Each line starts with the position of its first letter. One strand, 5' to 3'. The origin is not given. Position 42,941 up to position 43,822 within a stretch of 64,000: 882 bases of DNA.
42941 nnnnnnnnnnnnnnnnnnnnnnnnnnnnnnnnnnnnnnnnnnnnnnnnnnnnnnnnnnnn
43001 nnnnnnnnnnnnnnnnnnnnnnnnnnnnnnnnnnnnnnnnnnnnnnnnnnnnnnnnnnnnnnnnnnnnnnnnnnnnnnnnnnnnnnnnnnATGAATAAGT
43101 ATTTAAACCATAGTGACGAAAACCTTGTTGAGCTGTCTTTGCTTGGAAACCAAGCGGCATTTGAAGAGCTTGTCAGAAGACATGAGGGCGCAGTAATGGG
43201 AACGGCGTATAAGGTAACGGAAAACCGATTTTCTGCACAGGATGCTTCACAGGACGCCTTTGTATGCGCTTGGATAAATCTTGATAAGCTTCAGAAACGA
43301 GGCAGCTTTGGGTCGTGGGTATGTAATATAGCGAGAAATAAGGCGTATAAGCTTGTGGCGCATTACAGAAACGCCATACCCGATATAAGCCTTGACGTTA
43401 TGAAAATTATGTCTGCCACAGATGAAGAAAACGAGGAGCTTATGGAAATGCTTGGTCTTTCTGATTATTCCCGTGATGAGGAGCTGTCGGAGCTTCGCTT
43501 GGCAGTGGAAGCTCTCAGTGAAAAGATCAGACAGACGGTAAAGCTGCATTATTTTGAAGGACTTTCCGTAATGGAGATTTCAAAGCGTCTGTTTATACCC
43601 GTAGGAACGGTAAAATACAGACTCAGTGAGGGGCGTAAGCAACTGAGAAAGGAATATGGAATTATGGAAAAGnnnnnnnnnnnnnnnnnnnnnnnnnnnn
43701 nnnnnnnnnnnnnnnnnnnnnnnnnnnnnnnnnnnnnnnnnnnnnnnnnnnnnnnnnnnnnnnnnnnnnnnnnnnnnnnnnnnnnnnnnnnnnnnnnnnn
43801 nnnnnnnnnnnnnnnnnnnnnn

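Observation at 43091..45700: ECF-type sigma factor fused to a ~670-aa soluble C-terminal extension with an internal domain duplication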

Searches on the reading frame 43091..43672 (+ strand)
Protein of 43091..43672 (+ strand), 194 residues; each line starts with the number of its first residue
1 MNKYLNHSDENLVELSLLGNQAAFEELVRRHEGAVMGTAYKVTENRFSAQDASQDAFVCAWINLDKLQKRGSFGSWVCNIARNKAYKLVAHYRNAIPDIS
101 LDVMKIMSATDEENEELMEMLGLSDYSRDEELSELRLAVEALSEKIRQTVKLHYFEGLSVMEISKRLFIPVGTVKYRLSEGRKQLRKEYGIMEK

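Call 78: search_solved_structures(query=window:43091-43672:+, max_evalue=0.00001)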
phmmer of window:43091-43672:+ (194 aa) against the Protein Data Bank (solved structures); distinct sequences matched with E-value up to 0.00001: 14.
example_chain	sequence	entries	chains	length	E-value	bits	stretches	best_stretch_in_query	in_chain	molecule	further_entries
5wuq_A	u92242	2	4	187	3.8e-17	65.9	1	18-188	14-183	ECF RNA polymerase sigma factor SigW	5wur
6in7_B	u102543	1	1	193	5.9e-15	58.8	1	7-187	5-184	RNA polymerase sigma-H factor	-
8z6g_B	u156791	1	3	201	6.5e-15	58.7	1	7-187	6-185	RNA polymerase sigma factor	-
1or7_A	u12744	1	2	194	9.7e-14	54.8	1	8-185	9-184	RNA polymerase sigma-E factor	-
6jbq_F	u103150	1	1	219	1.5e-13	54.2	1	8-185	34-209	ECF RNA polymerase sigma-E factor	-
9m9d_F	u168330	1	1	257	2.8e-11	46.8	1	22-187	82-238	ECF RNA polymerase sigma factor SigE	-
9m9e_F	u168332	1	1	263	3e-11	46.7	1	22-187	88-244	ECF RNA polymerase sigma factor SigE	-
9m98_F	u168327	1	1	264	3e-11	46.7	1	22-187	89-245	ECF RNA polymerase sigma factor SigE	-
4nqw_A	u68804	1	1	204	8.2e-09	38.8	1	20-187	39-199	ECF RNA polymerase sigma factor SigK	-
6jhe_A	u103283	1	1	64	2.6e-07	33.9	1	139-188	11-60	ECF RNA polymerase sigma factor SigW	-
6jcy_F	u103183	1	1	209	4.1e-07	33.3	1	35-186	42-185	ECF RNA polymerase sigma factor SigH,ECF RNA polymerase sigma factor SigE,ECF RNA polymera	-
5zx2_F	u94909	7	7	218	5.7e-07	32.8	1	35-186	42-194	ECF RNA polymerase sigma factor SigH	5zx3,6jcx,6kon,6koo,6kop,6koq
4cxf_A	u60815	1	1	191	7.5e-07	32.4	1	9-90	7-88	RNA POLYMERASE SIGMA FACTOR CNRH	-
2q1z_A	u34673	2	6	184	6.6e-06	29.3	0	20-187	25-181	RpoE, ECF SigE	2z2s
